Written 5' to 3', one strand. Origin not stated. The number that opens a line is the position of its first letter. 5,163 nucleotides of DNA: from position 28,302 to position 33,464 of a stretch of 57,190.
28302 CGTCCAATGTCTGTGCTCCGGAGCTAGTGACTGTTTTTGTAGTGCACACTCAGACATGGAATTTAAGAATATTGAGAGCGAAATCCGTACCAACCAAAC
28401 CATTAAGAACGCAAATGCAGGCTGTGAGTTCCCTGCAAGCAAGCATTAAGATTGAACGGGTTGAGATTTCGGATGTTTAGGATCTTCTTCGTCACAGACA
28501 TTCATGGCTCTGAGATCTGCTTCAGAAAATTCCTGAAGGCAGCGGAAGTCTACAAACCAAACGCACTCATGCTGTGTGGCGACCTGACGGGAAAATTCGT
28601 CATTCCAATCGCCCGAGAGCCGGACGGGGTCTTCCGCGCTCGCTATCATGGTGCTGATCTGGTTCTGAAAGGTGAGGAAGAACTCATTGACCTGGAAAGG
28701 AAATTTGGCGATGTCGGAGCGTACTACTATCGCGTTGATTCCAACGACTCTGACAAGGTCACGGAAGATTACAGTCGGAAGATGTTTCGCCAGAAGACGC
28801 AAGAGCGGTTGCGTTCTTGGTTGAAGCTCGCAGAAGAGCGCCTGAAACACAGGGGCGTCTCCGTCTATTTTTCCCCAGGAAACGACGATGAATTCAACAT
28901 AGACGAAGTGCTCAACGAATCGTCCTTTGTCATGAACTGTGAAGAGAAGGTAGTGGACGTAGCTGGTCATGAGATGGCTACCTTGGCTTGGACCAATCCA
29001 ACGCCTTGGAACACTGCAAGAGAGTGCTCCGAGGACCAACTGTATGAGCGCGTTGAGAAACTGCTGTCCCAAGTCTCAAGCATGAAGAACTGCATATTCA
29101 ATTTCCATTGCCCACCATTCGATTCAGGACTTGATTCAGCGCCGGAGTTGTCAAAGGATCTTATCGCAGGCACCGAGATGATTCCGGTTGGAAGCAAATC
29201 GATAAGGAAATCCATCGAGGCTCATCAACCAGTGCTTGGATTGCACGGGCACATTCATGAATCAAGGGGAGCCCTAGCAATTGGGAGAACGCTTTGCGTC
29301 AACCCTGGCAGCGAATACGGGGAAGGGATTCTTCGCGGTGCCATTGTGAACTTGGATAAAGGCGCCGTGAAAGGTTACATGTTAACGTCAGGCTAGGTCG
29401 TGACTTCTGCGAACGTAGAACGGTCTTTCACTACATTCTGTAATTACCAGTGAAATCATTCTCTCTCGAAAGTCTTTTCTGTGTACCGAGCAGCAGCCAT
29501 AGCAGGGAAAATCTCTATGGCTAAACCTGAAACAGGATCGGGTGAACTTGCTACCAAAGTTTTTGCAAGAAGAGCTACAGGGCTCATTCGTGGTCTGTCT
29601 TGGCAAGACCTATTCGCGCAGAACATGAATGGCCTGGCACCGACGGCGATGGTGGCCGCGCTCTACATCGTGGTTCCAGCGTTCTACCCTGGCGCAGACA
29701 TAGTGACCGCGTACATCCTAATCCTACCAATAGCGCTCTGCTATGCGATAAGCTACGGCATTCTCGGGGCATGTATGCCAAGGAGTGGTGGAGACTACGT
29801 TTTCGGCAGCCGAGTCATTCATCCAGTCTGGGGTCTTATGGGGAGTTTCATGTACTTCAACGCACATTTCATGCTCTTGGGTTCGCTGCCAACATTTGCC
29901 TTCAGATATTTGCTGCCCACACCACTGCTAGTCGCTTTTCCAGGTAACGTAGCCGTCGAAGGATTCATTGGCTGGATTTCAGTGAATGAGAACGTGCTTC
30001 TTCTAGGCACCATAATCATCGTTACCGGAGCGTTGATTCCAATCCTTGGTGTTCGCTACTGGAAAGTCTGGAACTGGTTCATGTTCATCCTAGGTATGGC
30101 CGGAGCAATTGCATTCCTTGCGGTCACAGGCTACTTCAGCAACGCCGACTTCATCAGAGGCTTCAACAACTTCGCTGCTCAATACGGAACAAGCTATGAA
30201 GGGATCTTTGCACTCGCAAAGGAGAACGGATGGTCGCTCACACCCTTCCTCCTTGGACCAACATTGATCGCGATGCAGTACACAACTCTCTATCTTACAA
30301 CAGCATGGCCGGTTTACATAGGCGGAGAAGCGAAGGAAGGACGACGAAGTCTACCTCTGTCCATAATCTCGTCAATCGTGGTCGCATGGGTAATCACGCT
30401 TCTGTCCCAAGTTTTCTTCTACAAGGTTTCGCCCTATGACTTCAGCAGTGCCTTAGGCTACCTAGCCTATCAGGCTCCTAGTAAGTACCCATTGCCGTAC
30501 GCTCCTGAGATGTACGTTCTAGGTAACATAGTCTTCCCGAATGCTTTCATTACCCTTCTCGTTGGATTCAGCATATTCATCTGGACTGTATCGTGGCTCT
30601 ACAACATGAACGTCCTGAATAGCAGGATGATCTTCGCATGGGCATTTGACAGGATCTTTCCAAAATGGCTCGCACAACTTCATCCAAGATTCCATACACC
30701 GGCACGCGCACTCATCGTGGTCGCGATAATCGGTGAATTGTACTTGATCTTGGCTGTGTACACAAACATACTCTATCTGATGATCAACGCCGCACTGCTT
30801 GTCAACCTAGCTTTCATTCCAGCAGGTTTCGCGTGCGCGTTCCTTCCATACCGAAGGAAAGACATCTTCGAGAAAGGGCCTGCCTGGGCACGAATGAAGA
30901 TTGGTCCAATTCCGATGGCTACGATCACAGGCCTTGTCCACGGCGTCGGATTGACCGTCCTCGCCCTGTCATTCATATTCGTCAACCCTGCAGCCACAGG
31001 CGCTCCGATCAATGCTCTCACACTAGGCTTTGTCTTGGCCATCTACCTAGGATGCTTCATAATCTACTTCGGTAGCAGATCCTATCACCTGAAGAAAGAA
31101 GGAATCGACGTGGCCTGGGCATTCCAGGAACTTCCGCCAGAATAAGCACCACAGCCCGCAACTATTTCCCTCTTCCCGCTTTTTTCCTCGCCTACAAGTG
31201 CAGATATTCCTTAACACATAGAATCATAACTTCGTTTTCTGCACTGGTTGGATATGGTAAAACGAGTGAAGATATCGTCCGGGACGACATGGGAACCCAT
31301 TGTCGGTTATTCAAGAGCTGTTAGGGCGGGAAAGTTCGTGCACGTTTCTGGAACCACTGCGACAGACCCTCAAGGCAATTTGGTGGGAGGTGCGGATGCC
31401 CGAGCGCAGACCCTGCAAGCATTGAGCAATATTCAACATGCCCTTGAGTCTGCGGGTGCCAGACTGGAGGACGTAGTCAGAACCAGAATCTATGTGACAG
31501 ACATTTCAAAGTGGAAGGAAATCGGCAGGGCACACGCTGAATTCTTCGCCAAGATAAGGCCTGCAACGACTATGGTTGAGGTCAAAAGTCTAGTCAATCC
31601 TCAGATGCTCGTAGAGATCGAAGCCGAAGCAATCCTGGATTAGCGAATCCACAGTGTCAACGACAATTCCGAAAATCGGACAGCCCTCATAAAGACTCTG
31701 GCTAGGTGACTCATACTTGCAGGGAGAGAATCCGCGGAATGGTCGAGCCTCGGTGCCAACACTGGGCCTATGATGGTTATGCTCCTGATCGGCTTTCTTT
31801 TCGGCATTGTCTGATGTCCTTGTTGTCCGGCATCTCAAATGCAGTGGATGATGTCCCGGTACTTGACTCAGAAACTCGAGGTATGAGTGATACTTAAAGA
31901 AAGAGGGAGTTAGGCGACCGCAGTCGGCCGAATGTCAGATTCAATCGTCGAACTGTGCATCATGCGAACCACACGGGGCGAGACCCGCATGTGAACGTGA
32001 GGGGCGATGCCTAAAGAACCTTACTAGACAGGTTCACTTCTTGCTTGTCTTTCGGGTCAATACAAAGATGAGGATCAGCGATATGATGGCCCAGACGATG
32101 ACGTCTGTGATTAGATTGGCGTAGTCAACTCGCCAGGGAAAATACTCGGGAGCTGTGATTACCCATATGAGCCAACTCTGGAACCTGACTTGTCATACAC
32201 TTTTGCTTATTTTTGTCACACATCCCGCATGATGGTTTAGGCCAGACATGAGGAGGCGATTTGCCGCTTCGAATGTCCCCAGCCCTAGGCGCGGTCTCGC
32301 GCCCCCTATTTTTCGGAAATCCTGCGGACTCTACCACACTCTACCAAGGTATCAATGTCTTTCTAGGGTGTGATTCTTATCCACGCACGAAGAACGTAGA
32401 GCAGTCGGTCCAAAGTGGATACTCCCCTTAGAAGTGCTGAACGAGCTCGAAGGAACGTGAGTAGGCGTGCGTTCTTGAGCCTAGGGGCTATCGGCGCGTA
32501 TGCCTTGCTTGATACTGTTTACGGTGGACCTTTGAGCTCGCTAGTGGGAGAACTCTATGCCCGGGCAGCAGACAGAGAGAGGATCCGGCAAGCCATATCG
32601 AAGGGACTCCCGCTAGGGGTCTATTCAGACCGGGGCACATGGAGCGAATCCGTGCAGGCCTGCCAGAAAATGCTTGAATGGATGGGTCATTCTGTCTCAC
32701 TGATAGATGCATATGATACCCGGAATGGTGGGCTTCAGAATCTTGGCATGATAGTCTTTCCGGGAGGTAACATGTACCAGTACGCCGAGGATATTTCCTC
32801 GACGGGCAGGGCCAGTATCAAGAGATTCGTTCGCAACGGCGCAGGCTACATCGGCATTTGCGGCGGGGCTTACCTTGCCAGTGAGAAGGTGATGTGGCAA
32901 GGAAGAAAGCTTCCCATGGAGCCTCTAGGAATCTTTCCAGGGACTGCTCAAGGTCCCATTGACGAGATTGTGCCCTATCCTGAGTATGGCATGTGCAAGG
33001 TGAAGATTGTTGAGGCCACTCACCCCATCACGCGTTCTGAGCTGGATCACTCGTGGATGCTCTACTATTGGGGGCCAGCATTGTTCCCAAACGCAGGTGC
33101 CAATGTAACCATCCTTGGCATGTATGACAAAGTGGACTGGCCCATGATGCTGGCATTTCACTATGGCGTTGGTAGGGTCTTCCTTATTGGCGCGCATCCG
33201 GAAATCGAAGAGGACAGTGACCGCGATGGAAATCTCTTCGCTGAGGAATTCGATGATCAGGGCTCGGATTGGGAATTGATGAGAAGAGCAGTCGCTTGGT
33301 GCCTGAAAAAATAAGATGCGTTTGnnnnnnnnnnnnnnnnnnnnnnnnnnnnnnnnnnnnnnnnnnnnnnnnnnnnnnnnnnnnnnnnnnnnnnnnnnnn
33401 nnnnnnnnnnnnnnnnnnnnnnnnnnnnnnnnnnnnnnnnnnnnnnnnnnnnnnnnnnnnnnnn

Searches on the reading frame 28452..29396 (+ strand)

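Call 32: search_protein_families(library=pfam, proteins=[window:28452-29396:+], max_evalue=0.0001)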
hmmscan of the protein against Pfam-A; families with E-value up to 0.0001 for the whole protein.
window:28452-29396:+ (314 aa): 2 families
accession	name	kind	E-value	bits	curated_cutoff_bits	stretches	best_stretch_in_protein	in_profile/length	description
PF00149.33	Metallophos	-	3.2e-06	28.1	21.5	0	9-270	1-190/191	Calcineurin-like phosphoesterase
PF12850.12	Metallophos_2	-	4.4e-05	24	27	0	256-289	104-136/154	Calcineurin-like phosphoesterase superfamily domain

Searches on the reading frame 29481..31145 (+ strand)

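Call 32: search_protein_families(library=pfam, proteins=[window:29481-31145:+], max_evalue=0.0001)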
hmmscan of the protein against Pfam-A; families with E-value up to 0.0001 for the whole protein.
window:29481-31145:+ (554 aa): 2 families
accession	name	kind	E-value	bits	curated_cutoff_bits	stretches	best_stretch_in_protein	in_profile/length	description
PF13520.12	AA_permease_2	-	1.9e-20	73.7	27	1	55-518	12-425/427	Amino acid permease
PF00324.27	AA_permease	-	1.6e-14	53.9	24.6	1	46-531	4-456/470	Amino acid permease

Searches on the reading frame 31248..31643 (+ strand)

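Call 32: search_protein_families(library=pfam, proteins=[window:31248-31643:+], max_evalue=0.0001)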
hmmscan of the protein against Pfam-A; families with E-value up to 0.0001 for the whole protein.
window:31248-31643:+ (131 aa): 1 family
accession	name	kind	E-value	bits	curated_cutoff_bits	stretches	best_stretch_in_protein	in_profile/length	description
PF01042.26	Ribonuc_L-PSP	-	1.5e-33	115.8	27.3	1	16-129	6-120/121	Endoribonuclease L-PSP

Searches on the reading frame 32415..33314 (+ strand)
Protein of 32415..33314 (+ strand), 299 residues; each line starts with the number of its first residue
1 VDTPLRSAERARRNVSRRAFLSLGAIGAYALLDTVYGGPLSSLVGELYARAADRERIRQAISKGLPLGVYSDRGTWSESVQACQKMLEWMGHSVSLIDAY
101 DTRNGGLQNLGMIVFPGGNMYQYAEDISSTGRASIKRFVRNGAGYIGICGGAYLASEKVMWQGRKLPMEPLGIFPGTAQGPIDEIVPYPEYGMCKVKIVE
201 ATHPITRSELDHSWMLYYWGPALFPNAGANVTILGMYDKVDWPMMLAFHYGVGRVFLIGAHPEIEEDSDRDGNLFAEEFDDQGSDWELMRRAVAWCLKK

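Call 32: search_protein_families(library=pfam, proteins=[window:32415-33314:+], max_evalue=0.0001)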
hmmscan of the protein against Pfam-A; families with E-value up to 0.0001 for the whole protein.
window:32415-33314:+ (299 aa): 2 families
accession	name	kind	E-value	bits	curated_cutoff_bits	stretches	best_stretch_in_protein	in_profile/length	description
PF09825.15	BPL_N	-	1.2e-24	87.2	24.2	1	69-267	5-224/283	Biotin-protein ligase, N terminal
PF06283.17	ThuA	-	8.5e-06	26.6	33.4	1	76-258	16-184/209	Trehalose utilisation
